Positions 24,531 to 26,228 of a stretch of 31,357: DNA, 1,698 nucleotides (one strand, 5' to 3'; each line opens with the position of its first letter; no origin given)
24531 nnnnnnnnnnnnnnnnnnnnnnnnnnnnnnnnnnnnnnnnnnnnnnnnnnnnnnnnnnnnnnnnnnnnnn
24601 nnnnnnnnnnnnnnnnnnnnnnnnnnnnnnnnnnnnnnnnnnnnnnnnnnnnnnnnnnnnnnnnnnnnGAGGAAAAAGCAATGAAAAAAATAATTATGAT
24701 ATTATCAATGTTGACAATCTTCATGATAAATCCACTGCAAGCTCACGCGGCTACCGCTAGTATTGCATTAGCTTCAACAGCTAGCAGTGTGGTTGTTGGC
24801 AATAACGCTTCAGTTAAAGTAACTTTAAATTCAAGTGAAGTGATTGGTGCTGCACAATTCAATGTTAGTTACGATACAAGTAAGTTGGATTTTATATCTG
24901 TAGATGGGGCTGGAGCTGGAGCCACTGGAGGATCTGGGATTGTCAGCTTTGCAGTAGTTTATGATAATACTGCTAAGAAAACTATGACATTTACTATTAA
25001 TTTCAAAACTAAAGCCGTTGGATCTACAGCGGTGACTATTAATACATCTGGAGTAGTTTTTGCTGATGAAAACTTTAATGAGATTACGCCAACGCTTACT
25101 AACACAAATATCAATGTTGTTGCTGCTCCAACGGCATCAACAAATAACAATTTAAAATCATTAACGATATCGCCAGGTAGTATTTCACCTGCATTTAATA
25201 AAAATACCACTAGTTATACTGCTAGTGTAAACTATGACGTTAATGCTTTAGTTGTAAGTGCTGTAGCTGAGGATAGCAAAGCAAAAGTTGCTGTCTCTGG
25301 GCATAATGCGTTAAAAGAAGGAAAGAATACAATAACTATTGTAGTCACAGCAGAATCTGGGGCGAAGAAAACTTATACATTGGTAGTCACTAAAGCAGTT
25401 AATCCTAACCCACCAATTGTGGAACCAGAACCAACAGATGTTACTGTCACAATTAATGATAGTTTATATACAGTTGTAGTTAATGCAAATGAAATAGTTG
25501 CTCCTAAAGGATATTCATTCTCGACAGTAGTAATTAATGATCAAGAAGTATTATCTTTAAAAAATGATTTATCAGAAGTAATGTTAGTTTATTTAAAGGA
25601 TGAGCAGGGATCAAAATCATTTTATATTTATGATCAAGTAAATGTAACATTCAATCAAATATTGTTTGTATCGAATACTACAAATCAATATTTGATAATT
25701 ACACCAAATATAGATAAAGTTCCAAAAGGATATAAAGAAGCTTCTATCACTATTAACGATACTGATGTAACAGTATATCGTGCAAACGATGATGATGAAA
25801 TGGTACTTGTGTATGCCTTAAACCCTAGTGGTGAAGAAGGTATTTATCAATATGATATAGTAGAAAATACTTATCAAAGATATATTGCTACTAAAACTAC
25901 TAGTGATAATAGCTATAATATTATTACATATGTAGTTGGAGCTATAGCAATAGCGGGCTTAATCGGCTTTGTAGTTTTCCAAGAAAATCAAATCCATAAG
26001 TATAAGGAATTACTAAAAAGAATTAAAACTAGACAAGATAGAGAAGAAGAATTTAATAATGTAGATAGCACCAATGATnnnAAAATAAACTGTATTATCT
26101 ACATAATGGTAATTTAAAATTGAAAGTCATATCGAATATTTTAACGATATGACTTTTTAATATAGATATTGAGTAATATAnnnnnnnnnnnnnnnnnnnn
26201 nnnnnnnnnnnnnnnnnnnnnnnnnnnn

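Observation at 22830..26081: Non-cellulosomal cohesin-dockerin pair: dockerin-tagged peptidoglycan hydrolase next to a membrane-anchored cohesin protein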

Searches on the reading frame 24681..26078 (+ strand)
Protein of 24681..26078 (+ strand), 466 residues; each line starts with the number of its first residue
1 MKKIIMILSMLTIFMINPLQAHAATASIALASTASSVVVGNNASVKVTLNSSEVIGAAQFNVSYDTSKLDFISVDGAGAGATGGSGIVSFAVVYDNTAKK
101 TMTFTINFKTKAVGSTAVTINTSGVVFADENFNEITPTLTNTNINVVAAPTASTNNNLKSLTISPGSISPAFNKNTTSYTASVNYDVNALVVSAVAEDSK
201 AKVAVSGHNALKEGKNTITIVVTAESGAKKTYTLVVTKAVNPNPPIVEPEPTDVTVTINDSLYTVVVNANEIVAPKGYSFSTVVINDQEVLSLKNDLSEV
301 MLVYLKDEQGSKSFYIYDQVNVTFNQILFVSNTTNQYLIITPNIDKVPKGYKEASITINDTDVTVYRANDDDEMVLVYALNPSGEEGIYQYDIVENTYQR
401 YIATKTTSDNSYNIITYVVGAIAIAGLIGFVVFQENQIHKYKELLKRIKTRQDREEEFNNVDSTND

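Call 3: search_protein_families(library=pfam, proteins=[window:24681-26078:+], max_evalue=1)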
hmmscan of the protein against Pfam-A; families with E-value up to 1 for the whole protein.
window:24681-26078:+ (466 aa): 3 families
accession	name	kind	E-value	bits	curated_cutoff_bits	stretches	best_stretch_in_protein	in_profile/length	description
PF12733.13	Cadherin-like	-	9.4e-13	48.9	24.2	1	158-238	1-88/89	Cadherin-like beta sandwich domain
PF00963.24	Cohesin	-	4e-09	37.2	24.1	1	35-146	8-139/139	Cohesin domain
PF16288.11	DUF4934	-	0.0039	17.7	27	0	324-375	41-92/102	Domain of unknown function (DUF4934)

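Call 4: search_protein_families(library=ncbifam, proteins=[window:24681-26078:+], max_evalue=1)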
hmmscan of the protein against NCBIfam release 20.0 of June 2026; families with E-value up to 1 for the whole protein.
window:24681-26078:+ (466 aa): 0 families

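Call 6: search_solved_structures(query=window:24681-26078:+, max_evalue=1, show_alignments=3)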
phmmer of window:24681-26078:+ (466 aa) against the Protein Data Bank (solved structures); distinct sequences matched with E-value up to 1: 1.
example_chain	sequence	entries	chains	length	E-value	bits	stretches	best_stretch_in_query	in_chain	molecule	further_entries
5nrm_A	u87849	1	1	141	0.24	14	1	38-151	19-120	Endoglucanase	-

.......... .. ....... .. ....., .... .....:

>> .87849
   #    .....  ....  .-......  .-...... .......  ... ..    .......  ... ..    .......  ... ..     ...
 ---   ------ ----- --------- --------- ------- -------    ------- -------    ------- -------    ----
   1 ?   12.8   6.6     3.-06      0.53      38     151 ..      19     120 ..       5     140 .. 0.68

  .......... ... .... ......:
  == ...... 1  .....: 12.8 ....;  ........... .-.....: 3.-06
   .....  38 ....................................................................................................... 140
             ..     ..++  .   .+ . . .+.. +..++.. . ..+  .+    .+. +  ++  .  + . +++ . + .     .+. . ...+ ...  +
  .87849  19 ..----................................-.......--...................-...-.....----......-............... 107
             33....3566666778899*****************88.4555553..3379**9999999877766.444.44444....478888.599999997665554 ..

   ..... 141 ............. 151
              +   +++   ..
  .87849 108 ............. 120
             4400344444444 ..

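Call 8: find_encoding_contigs(protein=window:24681-26078:+, flank=10000, max_places=6)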
Protein window:24681-26078:+ (466 aa): no gene with exactly this product is on record in the collection.

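Call 9: find_homologous_proteins(query=window:24681-26078:+)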
Query window:24681-26078:+ (466 aa): 249 proteins with E <= 0.001 among 8000 candidates; the best 120 are listed.
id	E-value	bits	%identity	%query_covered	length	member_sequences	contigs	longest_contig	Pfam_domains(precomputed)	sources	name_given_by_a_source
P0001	2.7e-287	971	100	100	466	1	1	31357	PF12733.14,PF00963.25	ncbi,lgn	-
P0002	6.1e-67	245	33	51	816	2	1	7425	PF12733.14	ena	-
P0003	1.1e-60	224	38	51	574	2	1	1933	PF12733.14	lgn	-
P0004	3.3e-59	219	48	19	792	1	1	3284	PF12733.14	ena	-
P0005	5.7e-55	205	32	86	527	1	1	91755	PF12733.14,PF00963.25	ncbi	-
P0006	9.4e-54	201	33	54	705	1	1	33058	PF12733.14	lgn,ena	-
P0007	2.9e-51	193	35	86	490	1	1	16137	PF12733.14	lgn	-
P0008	3.1e-51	193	34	86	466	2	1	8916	PF12733.14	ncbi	-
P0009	3.8e-51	193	31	98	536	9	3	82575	PF12733.14,PF00963.25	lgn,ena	-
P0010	5.6e-51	192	45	21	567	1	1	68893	PF12733.14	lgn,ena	-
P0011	2.0e-50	191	51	22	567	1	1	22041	PF12733.14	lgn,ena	-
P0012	4.3e-50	189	35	86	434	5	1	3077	PF12733.14,PF00963.25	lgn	-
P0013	3.1e-49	187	32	93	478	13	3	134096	PF12733.14,PF00963.25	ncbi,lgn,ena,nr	ncbi:MAG: cadherin-like beta sandwich domain-containing protein [Lachnospiraceae bacterium]|nr:cadhe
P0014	6.7e-49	185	32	93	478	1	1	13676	PF12733.14,PF00963.25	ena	-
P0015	1.1e-48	185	35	87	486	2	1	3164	PF12733.14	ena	-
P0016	2.4e-48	184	34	87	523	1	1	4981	PF12733.14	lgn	-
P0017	3.3e-48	183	33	86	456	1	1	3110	PF12733.14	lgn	-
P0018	1.9e-47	181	32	93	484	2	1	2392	PF12733.14,PF00963.25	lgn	-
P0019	4.9e-47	179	33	87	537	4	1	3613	PF12733.14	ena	-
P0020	1.7e-46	178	33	87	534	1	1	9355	PF12733.14,PF00963.25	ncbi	-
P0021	2.0e-46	177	41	32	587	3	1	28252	PF12733.14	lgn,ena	-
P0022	2.2e-46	177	30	96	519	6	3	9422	PF12733.14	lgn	-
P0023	2.7e-46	177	34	88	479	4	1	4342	PF12733.14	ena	-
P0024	3.1e-46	177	32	88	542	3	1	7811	PF12733.14,PF00963.25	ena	-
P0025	6.6e-46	176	33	92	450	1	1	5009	PF12733.14,PF00963.25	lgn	-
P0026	7.9e-46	175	35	85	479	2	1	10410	PF12733.14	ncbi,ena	-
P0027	1.3e-45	175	33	78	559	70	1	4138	PF12733.14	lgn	-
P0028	2.2e-45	174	31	98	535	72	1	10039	PF12733.14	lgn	-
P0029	2.2e-45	174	39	47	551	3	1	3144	PF12733.14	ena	-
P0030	4.5e-45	173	30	98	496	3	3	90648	PF12733.14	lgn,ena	-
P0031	1.3e-44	171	33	86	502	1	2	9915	PF12733.14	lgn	-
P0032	1.6e-44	171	33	86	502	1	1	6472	PF12733.14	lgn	-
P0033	1.9e-44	171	32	52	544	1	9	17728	PF12733.14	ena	-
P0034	2.5e-44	170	42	25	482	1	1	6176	PF12733.14,PF00963.25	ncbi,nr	ncbi:MAG: cadherin-like beta sandwich domain-containing protein, partial [Bacilli bacterium]|nr:cadh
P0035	3.7e-44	170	33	85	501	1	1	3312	PF12733.14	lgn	-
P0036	4.9e-44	169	29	58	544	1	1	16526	PF12733.14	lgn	-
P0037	6.3e-44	169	35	85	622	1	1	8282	PF12733.14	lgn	-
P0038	7.6e-44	169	48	22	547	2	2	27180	PF12733.14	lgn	-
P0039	1.5e-43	168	35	86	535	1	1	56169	PF12733.14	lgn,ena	-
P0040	1.6e-43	168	33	85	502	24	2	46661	PF12733.14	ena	-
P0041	2.5e-43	167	34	94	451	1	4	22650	PF12733.14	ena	-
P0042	3.1e-43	167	30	97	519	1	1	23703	PF12733.14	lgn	-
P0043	3.3e-43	167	31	92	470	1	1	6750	PF12733.14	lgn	-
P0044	9.6e-43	165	32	85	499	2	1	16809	PF12733.14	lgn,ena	-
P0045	1.3e-42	165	31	85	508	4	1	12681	PF12733.14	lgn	-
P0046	2.7e-42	164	31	92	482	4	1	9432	PF12733.14,PF00963.25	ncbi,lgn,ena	-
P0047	3.9e-42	163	32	51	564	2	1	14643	PF12733.14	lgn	-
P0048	4.3e-42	163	33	89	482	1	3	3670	PF12733.14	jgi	-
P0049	4.7e-42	163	33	86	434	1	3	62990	PF12733.14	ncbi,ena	-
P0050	7.0e-42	162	33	93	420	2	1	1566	PF12733.14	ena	-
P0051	1.0e-41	162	29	82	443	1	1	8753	PF12733.14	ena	-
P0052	1.3e-41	162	29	86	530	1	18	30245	PF12733.14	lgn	-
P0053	2.1e-41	161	29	82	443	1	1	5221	PF12733.14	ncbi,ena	-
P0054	2.4e-41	161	29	82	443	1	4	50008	PF12733.14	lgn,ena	-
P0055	2.6e-41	161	31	55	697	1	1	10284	PF12733.14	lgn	-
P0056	2.8e-41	160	33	86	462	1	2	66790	PF12733.14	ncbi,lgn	-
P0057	3.6e-41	160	33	77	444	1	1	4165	PF12733.14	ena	-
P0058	5.1e-41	160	33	86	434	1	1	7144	PF12733.14,PF00963.25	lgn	-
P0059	6.0e-41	159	31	85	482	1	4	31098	PF12733.14,PF00963.25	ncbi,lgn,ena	-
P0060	1.0e-40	159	31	86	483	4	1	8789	PF12733.14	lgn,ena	-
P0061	1.3e-40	158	31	85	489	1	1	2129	PF12733.14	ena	-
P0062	1.7e-40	158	52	20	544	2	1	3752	PF12733.14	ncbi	-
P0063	2.2e-40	157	28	86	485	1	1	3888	PF12733.14,PF00963.25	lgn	-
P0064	2.6e-40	157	31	85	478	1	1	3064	PF12733.14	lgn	-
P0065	3.2e-40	157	31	87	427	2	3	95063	PF12733.14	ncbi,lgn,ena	-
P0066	3.3e-40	157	35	79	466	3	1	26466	PF12733.14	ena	-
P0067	6.0e-40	156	31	86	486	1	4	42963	PF12733.14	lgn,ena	-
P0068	6.7e-40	156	31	86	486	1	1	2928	PF12733.14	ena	-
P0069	8.2e-40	156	31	86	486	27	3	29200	PF12733.14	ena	-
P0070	8.6e-40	155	31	85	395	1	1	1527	PF12733.14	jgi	jgi:hypothetical protein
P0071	1.2e-39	155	35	64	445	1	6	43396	PF12733.14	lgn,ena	-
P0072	1.2e-39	155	31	82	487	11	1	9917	PF12733.14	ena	-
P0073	1.6e-39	155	31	86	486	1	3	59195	PF12733.14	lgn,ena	-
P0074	1.7e-39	155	32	86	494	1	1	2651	PF12733.14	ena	-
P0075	1.7e-39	155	31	86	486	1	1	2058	PF12733.14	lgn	-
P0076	2.0e-39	154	31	86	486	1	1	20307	PF12733.14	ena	-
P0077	2.2e-39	154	35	64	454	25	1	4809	PF12733.14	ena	-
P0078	4.1e-39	153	35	64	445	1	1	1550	PF12733.14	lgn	-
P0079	4.8e-39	153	33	82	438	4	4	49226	PF12733.14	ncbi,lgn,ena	-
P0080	4.8e-39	153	36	64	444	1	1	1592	PF12733.14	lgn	-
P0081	5.1e-39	153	41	45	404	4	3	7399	PF12733.14,PF00963.25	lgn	-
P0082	5.6e-39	153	36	64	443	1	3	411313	PF12733.14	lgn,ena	-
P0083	5.8e-39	153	35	64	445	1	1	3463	PF12733.14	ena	-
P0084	6.0e-39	153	33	81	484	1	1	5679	PF12733.14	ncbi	-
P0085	6.4e-39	153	33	78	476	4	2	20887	PF12733.14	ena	-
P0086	6.5e-39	153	36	64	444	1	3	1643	PF12733.14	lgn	-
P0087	6.7e-39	153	33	76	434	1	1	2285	PF12733.14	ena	-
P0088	7.1e-39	152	35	64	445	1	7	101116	PF12733.14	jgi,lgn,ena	-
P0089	7.9e-39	152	35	64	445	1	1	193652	PF12733.14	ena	-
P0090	8.6e-39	152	36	64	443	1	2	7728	PF12733.14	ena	-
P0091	8.7e-39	152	35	64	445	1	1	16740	PF12733.14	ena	-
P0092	8.8e-39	152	36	64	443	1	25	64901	PF12733.14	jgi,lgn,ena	-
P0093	9.1e-39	152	40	45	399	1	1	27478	PF12733.14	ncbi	-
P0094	9.7e-39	152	39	51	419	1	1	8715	PF12733.14,PF00963.25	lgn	-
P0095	9.8e-39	152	34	76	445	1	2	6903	PF12733.14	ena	-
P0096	1.0e-38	152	35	64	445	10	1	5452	PF12733.14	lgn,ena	-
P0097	1.0e-38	152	35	64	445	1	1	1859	PF12733.14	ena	-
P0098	1.1e-38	152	35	64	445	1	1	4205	PF12733.14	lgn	-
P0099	1.1e-38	152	35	64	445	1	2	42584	PF12733.14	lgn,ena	-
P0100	1.2e-38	152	35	64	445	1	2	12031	PF12733.14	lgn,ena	-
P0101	1.2e-38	152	35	64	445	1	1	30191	PF12733.14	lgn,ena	-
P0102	1.2e-38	152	35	64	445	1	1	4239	PF12733.14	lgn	-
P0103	1.3e-38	152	35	64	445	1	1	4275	PF12733.14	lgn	-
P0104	1.3e-38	152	34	74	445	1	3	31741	PF12733.14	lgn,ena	-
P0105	1.3e-38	152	35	64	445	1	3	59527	PF12733.14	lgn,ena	-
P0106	1.3e-38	152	33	76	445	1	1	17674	PF12733.14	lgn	-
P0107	1.4e-38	151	35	64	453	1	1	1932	PF12733.14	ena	-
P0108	1.5e-38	151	35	64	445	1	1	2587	PF12733.14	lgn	-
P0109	1.5e-38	151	35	64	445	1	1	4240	PF12733.14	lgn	-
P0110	1.5e-38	151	31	79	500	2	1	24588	PF12733.14,PF00963.25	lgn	-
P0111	1.5e-38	151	39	52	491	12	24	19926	PF12733.14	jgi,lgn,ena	jgi:predicted secreted protein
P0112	1.7e-38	151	35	64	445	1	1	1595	PF12733.14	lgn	-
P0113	1.7e-38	151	35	64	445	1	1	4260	PF12733.14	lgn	-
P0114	2.2e-38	151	31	85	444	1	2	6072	PF12733.14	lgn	-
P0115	2.7e-38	151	33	76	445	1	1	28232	PF12733.14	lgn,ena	-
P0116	3.1e-38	150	35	64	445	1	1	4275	PF12733.14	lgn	-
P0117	3.2e-38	150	42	22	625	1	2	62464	PF12733.14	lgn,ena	-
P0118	3.6e-38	150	35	64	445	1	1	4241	PF12733.14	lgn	-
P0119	5.8e-38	149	35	64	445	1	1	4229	PF12733.14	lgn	-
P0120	5.8e-38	149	32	79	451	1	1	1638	PF12733.14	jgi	-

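Call 10: find_encoding_contigs(protein=P0005, flank=6000, max_places=2)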
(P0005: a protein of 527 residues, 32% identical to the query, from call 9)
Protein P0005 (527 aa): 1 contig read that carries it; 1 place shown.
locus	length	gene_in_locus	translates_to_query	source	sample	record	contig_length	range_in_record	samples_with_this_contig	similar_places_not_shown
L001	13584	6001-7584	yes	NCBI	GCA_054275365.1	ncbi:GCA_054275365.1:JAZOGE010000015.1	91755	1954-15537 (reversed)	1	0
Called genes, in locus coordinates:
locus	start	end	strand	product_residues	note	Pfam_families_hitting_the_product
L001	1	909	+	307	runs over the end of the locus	PF14527:LAGLIDADG_WhiA, PF02650:HTH_WhiA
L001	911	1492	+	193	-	PF12917:YfbR-like, PF13023:HD_3, PF01966:HD (weak)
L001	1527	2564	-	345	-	PF05050:Methyltransf_21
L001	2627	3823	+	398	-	PF05636:HIGH_NTase1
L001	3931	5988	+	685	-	PF00404:Dockerin_1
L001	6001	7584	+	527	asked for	PF00963:Cohesin (weak), PF12733:Cadherin-like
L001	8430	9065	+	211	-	PF04383:KilA-N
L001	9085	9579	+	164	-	PF03703:bPH_2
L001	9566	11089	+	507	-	PF03703:bPH_2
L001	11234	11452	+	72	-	-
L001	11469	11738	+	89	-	-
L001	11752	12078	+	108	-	PF19524:DUF6054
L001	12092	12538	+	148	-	-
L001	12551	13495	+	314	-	-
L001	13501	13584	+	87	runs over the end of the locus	-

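Call 11: find_encoding_contigs(protein=P0013, flank=6000, max_places=2)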
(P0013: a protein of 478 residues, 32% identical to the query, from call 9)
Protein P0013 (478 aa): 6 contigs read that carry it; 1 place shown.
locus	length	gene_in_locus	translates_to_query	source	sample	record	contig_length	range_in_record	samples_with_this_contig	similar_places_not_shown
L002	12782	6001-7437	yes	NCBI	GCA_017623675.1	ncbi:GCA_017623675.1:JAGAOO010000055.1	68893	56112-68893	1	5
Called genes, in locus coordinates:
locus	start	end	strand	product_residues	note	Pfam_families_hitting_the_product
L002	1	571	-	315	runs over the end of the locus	PF00532:Peripla_BP_1, PF13407:Peripla_BP_4 (weak), PF13377:Peripla_BP_3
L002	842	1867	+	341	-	PF00586:AIRS, PF02769:AIRS_C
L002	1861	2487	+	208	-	PF00551:Formyl_trans_N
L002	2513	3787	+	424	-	PF02844:GARS_N, PF01071:GARS_A, PF02222:ATP-grasp (weak), PF02843:GARS_C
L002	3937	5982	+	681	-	PF08239:SH3_3, PF12733:Cadherin-like, PF00404:Dockerin_1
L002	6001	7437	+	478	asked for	PF00963:Cohesin (weak), PF12733:Cadherin-like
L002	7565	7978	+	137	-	PF00392:GntR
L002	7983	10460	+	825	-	PF02861:Clp_N, PF02861:Clp_N, PF00004:AAA, PF17871:AAA_lid_9, PF00004:AAA, PF07724:AAA_2, PF07728:AAA_5, PF10431:ClpB_D2-small, +7 more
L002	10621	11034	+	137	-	-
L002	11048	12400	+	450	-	PF18073:Zn_ribbon_LapB, PF13481:AAA_25, PF03796:DnaB_C, PF06745:ATPase, PF08423:Rad51 (faint), PF23442:DUF7125, PF13541:ChlI, PF05362:Lon_C (weak)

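Call 12: find_encoding_contigs(protein=P0082, flank=6000, max_places=2)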
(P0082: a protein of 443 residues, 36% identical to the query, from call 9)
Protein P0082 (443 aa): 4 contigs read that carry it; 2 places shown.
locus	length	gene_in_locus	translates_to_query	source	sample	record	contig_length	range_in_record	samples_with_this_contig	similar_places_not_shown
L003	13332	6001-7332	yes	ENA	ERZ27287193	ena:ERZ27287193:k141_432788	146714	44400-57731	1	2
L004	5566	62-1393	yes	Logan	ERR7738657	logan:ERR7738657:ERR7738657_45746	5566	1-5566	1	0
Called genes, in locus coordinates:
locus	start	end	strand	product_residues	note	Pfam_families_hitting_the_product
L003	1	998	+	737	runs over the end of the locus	PF23139:OB_YrrC, PF14490:HHH_RecD2, PF13086:AAA_11 (weak), PF13245:AAA_19, PF13604:AAA_30, PF20720:nSTAND3 (weak), PF18335:SH3_13, PF13538:UvrD_C_2, +2 more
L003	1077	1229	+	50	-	-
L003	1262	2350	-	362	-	PF00535:Glycos_transf_2, PF13428:TPR_14 (faint), PF00515:TPR_1 (faint), PF07719:TPR_2 (faint), PF13181:TPR_8 (faint)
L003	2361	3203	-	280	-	-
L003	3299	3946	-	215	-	PF01066:CDP-OH_P_transf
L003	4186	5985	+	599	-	PF00404:Dockerin_1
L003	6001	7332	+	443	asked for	PF12733:Cadherin-like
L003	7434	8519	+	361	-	PF03033:Glyco_transf_28, PF04101:Glyco_tran_28_C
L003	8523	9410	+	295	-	PF01565:FAD_binding_4, PF02873:MurB_C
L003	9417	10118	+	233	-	PF08478:POTRA_1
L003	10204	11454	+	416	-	PF02491:SHS2_FTSA, PF11104:PilM_2 (weak), PF14450:FtsA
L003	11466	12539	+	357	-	PF00091:Tubulin, PF12327:FtsZ_C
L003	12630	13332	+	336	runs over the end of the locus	PF07454:SpoIIP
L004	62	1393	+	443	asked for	PF12733:Cadherin-like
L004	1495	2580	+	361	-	PF03033:Glyco_transf_28, PF04101:Glyco_tran_28_C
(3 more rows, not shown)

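Call 23: list_cluster_members(proteins=[P0001, P0121, P0013, P0173])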
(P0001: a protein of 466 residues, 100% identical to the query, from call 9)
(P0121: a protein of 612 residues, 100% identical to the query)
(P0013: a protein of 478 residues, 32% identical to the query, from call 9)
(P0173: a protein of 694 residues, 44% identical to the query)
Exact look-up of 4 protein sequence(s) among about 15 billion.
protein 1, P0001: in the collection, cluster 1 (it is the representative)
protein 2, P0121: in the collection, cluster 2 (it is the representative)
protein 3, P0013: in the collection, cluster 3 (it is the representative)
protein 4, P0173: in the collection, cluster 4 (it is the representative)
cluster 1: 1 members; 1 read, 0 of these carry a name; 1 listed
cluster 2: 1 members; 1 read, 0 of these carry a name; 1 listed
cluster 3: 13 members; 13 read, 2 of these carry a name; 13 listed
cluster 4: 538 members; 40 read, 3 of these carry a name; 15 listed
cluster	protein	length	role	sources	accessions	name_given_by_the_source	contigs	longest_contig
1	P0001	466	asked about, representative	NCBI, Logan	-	-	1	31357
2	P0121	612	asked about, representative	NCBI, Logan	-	-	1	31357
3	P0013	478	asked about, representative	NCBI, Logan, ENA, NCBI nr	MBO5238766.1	MAG: cadherin-like beta sandwich domain-containing protein [Lachnospiraceae bacterium] | cadherin-like beta sandwich domain-containing protein [Lachnospiraceae bacterium]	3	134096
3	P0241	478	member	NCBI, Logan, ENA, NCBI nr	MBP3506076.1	MAG: cadherin-like beta sandwich domain-containing protein [Lachnospiraceae bacterium] | cadherin-like beta sandwich domain-containing protein [Lachnospiraceae bacterium]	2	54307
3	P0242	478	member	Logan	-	-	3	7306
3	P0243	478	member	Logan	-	-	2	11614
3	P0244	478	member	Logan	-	-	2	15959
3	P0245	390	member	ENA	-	-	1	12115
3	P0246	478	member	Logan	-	-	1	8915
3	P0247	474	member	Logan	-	-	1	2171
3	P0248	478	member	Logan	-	-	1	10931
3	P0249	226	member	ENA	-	-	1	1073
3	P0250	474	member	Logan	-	-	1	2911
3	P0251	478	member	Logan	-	-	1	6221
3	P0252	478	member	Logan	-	-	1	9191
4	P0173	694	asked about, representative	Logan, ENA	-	-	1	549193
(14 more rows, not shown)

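Call 59: predict_structure(alignment_id=A5)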
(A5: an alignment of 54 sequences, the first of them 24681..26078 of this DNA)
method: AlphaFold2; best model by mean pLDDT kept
length: 466 residues; sequences in the alignment: 54
mean_pLDDT: 87.4   pTM: 0.42
mean pLDDT of the five models: 87.4, 87.4, 87.0, 86.0, 86.0
residues with pLDDT >= 90: 243; 70-90: 185; 50-70: 29; < 50: 9
segments of 3 or more residues with pLDDT < 50: 245-249
pLDDT, mean of each block of 10 residues (from residue 1): 85 75 86 92 95 90 96 82 87 78 94 95 83 89 92 93 96 97 95 97 95 96 95 97 57 84 90 87 90 89 94 93 87 78 86 89 89 90 87 89 64 76 90 87 87 82 53
secondary structure, 60 per line:
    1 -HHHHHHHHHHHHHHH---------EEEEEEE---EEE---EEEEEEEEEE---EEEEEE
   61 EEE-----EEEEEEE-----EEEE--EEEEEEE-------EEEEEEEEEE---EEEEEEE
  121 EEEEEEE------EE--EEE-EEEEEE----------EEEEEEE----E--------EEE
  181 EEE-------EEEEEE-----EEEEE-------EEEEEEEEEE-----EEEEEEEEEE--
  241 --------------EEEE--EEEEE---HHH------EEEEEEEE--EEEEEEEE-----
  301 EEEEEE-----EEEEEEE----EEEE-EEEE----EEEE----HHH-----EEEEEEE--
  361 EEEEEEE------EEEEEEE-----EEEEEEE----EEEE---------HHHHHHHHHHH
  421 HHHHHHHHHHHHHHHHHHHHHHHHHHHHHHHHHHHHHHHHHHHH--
elements in order: H2-16 E26-32 E36-38 E42-51 E55-63 E69-75 E81-84 E87-93 E101-110 E114-127 E138-140 E142-147 E158-164 E178-183 E191-196 E202-206 E214-223 E229-238 E255-258 E261-265 E278-285 E288-295 E301-306 E312-318 E323-326 E328-331 E336-339 E352-358 E361-367 E374-380 E386-392 E397-400 H410-464
